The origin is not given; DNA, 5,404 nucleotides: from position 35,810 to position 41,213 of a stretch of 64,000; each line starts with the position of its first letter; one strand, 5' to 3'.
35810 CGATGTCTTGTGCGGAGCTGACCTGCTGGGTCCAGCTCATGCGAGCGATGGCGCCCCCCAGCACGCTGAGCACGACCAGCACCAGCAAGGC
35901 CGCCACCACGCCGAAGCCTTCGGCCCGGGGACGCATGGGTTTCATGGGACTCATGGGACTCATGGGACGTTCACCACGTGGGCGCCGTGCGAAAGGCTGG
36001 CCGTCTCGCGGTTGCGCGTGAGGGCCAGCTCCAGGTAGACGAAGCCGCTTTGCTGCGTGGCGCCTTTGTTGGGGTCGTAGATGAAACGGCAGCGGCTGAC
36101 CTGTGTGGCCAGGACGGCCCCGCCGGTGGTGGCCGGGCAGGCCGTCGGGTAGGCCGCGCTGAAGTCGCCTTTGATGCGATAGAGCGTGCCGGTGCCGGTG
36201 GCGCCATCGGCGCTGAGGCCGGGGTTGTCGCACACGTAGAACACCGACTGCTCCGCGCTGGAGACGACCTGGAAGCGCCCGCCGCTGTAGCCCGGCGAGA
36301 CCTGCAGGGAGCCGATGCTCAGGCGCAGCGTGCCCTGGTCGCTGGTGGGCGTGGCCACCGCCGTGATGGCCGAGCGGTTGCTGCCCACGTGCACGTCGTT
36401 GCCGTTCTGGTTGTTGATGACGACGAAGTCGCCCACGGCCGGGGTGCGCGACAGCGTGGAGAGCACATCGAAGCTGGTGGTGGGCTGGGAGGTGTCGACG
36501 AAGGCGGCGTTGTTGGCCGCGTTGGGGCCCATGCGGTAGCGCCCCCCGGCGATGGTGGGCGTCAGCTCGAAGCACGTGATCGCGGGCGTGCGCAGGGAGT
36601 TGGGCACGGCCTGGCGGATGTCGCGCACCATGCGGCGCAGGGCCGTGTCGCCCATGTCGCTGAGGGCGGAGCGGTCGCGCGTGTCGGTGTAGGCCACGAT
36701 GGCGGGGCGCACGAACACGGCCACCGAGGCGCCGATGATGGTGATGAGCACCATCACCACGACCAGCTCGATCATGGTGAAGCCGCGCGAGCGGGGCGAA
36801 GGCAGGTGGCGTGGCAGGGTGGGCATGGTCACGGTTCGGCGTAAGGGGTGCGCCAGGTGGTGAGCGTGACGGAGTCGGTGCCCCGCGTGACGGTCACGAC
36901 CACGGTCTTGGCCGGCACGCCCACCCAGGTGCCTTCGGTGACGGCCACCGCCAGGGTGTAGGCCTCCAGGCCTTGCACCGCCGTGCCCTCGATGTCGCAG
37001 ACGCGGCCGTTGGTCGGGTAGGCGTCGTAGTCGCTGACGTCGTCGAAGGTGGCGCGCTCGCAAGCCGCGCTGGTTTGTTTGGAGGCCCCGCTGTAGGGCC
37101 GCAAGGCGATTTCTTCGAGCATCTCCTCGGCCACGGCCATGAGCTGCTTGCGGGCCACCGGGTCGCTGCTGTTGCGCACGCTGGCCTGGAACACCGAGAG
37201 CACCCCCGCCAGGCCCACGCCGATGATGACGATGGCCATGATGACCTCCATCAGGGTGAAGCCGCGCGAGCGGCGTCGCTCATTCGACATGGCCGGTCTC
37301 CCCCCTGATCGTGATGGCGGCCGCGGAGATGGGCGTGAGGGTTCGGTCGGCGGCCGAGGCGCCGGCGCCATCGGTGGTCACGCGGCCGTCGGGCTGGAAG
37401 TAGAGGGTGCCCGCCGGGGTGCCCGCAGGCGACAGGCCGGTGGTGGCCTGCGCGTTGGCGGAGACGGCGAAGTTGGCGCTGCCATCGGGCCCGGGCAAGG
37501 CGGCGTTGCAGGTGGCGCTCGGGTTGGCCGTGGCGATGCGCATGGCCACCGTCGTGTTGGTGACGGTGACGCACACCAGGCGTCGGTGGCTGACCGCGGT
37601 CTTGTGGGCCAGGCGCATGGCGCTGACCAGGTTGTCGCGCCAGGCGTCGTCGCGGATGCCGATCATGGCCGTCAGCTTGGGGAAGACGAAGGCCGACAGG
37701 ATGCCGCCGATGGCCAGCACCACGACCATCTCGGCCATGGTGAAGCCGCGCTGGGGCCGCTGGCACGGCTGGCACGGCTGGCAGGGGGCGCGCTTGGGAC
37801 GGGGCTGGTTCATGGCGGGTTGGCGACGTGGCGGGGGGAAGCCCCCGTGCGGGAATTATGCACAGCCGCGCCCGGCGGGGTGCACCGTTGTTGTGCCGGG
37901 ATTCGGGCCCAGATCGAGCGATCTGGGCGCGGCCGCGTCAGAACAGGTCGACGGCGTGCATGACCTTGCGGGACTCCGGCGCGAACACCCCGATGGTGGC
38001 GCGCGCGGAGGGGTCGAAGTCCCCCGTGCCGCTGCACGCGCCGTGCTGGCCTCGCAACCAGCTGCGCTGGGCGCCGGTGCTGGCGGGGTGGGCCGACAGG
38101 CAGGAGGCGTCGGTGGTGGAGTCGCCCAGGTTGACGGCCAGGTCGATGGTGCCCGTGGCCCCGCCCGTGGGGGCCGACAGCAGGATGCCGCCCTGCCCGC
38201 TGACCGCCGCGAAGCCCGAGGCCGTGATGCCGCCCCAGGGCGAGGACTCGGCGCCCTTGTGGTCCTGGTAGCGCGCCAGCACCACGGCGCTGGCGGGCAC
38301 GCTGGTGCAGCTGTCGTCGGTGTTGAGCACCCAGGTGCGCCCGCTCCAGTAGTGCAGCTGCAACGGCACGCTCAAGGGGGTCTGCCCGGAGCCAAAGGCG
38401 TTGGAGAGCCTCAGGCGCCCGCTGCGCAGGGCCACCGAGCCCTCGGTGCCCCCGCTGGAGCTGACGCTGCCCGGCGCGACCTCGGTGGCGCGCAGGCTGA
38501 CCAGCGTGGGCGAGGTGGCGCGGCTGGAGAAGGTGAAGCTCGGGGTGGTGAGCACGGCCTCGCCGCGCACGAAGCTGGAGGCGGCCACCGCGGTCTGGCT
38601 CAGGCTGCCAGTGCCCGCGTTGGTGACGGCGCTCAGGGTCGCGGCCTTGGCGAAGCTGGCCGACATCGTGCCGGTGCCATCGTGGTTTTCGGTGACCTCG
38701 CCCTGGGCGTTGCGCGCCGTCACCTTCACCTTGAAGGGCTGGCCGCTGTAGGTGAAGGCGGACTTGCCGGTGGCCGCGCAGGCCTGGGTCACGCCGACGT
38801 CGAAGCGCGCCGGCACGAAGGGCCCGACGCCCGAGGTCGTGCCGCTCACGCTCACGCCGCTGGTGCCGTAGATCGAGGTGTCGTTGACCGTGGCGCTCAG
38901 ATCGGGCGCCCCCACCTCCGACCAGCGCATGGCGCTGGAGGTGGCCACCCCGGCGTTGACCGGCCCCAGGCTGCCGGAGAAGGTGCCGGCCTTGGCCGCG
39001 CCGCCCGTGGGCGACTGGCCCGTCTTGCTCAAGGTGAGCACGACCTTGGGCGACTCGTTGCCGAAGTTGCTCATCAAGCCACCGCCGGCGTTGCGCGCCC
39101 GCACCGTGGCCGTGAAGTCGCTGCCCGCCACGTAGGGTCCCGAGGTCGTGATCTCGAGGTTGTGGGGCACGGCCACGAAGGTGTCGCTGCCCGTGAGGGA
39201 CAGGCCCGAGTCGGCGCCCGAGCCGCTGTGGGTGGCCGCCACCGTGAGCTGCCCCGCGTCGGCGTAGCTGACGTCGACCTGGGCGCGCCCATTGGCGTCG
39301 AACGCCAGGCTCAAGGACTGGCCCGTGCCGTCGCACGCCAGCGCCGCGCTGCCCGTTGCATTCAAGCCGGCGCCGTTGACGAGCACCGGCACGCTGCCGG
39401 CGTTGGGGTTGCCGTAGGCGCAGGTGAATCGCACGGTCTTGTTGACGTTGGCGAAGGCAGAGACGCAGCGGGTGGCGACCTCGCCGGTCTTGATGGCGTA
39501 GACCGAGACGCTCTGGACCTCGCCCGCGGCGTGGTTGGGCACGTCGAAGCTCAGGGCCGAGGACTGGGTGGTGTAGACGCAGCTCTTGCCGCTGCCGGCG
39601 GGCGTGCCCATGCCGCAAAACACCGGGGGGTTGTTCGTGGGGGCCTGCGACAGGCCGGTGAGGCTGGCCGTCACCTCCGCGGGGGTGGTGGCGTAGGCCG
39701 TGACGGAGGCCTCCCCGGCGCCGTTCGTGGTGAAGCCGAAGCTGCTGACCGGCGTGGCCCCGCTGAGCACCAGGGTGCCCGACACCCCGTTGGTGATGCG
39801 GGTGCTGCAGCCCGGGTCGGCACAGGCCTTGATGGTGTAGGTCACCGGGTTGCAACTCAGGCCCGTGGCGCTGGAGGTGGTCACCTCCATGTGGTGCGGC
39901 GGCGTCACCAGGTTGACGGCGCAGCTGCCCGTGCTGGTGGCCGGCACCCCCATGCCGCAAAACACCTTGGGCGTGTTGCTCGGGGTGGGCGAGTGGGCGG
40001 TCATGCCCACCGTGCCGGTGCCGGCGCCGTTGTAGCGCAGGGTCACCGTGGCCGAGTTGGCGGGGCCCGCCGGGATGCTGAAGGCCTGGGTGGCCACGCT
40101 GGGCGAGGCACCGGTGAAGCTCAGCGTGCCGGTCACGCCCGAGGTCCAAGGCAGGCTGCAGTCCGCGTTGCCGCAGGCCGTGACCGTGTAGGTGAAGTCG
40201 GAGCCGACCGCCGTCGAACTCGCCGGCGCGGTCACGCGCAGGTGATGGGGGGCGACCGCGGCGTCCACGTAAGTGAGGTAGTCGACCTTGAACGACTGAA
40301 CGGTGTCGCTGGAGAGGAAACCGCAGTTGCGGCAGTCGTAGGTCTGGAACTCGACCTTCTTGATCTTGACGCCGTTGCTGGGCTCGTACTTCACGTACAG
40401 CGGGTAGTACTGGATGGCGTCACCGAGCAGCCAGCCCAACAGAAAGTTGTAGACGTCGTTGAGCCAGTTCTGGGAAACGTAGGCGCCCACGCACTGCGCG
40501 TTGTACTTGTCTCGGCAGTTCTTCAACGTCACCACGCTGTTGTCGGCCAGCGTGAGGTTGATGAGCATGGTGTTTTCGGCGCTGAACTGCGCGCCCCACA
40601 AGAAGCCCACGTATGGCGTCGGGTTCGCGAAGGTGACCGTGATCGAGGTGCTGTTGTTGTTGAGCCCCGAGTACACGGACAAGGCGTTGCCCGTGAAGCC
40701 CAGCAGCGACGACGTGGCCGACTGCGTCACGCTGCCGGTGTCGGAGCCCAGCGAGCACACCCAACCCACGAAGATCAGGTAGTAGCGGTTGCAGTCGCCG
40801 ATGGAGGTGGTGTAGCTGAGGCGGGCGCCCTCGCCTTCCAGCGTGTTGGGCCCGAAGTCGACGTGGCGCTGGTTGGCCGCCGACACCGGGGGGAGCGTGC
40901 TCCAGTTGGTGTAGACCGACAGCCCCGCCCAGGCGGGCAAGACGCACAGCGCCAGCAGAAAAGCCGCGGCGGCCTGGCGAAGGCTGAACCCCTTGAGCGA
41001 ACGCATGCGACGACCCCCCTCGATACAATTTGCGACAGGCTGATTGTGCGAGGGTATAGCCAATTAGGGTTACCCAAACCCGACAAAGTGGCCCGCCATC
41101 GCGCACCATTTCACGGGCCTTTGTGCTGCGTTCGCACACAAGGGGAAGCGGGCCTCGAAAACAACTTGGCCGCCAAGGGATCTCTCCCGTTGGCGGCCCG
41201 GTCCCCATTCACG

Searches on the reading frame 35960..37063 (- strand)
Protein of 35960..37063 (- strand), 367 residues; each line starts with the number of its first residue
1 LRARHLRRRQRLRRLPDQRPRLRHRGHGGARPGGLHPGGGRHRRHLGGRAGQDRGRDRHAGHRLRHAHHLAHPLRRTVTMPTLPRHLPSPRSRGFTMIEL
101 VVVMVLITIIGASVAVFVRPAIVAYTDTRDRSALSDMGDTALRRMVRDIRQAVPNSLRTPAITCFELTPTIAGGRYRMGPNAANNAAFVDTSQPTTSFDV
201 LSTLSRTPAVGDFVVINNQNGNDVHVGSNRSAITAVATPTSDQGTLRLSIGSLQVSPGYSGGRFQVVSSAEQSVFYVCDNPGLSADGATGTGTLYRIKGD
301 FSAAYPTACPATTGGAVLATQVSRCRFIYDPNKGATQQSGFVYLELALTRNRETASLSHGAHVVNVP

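Call 91: search_protein_families(library=pfam, proteins=[window:35960-37063:-], max_evalue=0.00001)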
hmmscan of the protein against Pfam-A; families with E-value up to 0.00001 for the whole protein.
window:35960-37063:- (367 aa): 1 family
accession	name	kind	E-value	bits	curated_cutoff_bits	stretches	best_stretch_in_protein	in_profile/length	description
PF07963.17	N_methyl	-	5.7e-07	29.3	21.2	1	91-114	3-26/27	Prokaryotic N-terminal methylation motif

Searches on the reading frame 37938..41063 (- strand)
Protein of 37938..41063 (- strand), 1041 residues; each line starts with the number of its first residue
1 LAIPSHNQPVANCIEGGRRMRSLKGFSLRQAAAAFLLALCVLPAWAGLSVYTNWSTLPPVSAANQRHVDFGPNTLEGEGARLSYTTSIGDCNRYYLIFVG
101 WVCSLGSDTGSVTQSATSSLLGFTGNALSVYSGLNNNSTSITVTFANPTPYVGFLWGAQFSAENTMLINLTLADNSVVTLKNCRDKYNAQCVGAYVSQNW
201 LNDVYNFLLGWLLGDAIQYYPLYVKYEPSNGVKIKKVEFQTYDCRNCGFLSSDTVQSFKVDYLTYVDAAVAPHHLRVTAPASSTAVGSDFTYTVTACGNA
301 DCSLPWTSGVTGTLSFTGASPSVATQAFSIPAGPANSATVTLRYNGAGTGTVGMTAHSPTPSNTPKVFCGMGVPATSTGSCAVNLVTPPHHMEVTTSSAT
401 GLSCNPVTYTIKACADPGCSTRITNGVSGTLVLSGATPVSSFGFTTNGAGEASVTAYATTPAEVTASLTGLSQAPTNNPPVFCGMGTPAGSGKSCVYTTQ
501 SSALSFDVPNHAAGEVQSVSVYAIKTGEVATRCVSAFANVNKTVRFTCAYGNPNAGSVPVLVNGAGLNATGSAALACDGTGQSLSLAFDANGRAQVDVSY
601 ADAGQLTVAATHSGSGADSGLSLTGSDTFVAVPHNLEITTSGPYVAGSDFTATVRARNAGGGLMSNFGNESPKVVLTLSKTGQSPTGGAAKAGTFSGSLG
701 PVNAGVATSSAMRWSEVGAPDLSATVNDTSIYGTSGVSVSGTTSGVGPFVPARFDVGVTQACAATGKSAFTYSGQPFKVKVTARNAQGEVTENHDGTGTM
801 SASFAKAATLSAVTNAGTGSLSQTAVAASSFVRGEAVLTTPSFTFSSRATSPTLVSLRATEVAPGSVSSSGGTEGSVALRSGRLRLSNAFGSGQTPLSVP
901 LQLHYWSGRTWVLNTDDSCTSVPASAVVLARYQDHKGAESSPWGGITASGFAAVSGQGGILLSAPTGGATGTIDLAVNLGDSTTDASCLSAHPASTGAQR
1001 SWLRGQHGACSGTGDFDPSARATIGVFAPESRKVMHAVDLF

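Call 91: search_protein_families(library=pfam, proteins=[window:37938-41063:-], max_evalue=0.00001)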
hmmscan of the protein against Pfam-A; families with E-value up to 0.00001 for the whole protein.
window:37938-41063:- (1041 aa): 1 family
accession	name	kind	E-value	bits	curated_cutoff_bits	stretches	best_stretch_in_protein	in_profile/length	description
PF20419.3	DUF6701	-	3.2e-81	274.7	27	1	490-1027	8-565/577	Family of unknown function (DUF6701)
